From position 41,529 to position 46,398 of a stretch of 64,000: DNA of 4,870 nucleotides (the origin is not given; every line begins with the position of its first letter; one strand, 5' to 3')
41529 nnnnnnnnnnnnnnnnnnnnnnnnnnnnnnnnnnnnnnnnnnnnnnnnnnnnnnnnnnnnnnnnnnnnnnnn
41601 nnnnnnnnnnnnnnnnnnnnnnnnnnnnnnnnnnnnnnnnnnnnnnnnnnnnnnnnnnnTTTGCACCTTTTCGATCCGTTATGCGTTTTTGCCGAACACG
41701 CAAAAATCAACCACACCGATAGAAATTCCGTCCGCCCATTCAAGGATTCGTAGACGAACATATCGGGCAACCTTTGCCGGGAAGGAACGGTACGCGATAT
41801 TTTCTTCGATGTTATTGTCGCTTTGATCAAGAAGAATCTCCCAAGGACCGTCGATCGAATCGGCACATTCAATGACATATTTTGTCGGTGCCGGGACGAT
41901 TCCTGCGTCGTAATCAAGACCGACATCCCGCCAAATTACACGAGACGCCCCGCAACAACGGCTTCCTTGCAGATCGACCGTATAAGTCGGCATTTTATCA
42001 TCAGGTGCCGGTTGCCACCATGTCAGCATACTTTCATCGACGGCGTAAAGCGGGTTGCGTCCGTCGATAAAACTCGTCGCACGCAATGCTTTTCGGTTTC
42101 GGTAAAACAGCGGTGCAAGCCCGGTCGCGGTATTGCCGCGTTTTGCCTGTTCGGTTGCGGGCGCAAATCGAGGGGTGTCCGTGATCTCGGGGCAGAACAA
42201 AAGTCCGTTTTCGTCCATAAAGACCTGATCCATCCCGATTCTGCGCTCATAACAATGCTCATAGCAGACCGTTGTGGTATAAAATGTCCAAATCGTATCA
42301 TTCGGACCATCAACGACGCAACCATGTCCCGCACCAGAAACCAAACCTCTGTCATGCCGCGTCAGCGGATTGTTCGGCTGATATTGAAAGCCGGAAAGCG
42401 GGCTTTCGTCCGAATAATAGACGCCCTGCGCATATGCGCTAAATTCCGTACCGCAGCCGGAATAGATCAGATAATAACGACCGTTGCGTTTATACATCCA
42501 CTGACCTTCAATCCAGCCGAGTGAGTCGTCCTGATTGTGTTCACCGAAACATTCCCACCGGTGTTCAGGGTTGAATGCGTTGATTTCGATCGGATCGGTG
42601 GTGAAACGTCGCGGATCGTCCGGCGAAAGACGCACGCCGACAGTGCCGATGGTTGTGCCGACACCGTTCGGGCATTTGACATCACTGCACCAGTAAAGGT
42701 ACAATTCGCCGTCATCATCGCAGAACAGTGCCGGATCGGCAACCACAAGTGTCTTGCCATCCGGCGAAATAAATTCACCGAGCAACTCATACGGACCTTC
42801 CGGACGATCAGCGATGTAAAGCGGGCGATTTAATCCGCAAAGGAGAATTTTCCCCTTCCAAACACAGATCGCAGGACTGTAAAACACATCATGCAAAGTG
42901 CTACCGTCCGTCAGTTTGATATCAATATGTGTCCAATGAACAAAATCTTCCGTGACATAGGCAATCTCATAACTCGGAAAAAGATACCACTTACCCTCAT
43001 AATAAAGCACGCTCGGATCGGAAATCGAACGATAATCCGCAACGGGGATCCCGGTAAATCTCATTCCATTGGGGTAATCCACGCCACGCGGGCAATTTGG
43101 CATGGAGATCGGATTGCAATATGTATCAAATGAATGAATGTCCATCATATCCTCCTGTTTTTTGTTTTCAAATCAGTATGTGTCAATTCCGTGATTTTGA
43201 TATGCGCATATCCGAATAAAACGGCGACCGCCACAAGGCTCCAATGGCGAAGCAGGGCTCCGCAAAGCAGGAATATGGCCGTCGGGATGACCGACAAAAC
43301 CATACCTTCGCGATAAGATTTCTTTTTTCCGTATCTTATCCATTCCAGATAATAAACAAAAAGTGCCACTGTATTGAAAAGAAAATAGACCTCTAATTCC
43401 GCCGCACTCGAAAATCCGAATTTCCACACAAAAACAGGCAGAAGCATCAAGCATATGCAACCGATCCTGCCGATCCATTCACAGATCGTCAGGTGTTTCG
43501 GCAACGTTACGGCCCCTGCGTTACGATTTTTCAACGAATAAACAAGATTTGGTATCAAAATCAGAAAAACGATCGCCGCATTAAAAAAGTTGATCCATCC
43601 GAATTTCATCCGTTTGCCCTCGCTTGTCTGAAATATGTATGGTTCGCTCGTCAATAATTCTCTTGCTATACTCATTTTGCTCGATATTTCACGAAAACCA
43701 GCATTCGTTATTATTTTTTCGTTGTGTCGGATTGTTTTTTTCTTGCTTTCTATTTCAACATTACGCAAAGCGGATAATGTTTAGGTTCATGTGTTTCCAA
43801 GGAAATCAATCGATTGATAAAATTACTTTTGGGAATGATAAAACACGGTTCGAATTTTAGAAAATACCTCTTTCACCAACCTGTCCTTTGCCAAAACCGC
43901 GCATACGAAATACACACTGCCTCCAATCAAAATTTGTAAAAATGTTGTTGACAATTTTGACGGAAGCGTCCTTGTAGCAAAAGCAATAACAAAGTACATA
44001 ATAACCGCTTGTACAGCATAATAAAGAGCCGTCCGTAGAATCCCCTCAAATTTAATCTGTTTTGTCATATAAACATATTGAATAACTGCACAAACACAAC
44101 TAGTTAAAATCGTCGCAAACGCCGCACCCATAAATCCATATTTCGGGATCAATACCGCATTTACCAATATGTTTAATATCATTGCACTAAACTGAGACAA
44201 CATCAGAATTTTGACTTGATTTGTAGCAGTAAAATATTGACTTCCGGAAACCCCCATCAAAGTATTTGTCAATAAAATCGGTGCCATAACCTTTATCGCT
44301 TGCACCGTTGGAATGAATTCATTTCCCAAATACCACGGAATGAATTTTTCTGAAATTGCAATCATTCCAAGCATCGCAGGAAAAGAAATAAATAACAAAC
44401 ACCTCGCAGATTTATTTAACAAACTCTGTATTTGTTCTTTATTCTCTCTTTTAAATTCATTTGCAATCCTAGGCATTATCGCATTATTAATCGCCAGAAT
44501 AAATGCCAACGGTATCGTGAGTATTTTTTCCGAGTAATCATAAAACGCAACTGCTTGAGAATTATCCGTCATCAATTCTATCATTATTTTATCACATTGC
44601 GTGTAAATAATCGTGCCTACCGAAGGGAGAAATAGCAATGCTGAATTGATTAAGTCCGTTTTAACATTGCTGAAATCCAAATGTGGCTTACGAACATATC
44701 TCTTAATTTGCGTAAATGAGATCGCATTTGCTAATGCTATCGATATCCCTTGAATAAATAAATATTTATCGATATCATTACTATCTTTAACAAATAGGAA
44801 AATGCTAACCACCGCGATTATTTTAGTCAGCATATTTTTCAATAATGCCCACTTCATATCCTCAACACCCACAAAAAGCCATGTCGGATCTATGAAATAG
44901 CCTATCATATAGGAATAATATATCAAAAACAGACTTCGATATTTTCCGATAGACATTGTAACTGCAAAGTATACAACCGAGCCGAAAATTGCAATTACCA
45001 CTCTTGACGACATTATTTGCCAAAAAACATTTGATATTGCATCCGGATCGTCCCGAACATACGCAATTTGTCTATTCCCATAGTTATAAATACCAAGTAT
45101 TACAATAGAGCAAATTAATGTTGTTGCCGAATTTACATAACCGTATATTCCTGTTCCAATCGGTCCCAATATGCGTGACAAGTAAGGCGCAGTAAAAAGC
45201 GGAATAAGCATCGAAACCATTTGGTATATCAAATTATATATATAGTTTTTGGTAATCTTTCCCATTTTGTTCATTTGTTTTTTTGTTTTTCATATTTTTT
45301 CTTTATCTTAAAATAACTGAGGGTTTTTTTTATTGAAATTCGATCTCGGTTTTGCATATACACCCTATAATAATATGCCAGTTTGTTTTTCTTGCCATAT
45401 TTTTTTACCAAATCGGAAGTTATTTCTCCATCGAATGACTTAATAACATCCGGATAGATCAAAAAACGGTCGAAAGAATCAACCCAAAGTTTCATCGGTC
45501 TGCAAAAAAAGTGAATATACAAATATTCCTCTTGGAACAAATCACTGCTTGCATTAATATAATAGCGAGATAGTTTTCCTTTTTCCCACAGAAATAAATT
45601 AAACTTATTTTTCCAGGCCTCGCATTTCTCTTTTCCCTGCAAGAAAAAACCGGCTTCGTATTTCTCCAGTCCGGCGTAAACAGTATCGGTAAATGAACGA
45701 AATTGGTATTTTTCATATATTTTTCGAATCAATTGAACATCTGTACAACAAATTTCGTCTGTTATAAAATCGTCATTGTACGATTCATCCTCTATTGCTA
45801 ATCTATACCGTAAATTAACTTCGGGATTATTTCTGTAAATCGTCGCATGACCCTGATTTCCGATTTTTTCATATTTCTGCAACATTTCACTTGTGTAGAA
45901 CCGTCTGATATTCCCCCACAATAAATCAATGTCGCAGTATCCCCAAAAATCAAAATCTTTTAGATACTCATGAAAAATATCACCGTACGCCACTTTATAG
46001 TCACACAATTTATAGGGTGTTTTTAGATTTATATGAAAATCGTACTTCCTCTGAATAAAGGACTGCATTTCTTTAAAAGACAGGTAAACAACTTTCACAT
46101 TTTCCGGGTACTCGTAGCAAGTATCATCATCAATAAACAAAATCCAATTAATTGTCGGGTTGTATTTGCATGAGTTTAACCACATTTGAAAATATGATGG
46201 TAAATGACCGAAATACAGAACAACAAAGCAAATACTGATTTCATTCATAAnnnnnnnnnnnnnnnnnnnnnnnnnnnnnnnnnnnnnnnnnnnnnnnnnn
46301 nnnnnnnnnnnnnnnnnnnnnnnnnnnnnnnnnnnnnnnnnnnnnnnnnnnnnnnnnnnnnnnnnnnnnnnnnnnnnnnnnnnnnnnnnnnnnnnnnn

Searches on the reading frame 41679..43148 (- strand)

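Call 7: search_protein_families(library=pfam, proteins=[window:41679-43148:-], max_evalue=0.001)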
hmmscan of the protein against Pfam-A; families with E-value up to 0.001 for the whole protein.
window:41679-43148:- (489 aa): 3 families
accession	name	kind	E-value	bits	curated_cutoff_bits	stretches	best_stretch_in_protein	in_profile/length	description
PF04616.20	Glyco_hydro_43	-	2.9e-24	86.4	32.2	1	42-315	10-286/288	Glycosyl hydrolases family 43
PF00754.31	F5_F8_type_C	-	3.6e-06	27.5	28.2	1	363-477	11-121/127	F5/8 type C domain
PF22633.2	F5_F8_type_C_2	-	0.00063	20.7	27.8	0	368-466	1-91/91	NedA-like, galactose-binding domain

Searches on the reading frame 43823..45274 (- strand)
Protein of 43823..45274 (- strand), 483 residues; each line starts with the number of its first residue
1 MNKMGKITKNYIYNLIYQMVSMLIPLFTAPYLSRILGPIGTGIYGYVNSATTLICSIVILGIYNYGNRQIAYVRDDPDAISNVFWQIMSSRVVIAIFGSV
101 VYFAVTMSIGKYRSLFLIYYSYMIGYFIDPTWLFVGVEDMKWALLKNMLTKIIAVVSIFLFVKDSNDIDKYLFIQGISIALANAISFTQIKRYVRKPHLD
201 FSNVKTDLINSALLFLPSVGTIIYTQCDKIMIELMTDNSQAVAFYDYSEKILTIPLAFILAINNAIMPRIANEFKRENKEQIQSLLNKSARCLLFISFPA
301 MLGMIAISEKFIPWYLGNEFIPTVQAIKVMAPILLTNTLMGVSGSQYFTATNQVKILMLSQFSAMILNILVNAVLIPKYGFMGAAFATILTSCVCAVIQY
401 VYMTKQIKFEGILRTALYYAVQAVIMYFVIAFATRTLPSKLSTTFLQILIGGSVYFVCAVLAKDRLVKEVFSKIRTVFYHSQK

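Call 7: search_protein_families(library=pfam, proteins=[window:43823-45274:-], max_evalue=0.001)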
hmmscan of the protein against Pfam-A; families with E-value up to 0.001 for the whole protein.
window:43823-45274:- (483 aa): 4 families
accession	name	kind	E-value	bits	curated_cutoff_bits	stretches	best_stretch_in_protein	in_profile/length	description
PF01943.22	Polysacc_synt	-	1.4e-27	97.3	28.2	1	8-271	2-271/274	Polysaccharide biosynthesis protein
PF03023.19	MurJ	-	1.8e-17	63.6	27.4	1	181-445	169-440/451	Lipid II flippase MurJ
PF13440.11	Polysacc_synt_3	-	4.1e-12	46.4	23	1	174-324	144-292/293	Polysaccharide biosynthesis protein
PF01554.23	MatE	-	3e-07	30.7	24.9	1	224-373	12-160/161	MatE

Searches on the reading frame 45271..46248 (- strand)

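Call 7: search_protein_families(library=pfam, proteins=[window:45271-46248:-], max_evalue=0.001)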
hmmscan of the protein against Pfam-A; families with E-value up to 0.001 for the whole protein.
window:45271-46248:- (325 aa): 1 family
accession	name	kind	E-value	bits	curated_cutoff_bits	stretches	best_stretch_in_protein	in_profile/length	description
PF20330.3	DUF6625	-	2.7e-85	286.9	27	1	8-271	1-265/267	Family of unknown function (DUF6625)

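Call 15: search_protein_families(library=ncbifam, proteins=[window:45271-46248:-], max_evalue=0.001)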
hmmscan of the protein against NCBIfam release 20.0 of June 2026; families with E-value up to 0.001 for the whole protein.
window:45271-46248:- (325 aa): 0 families
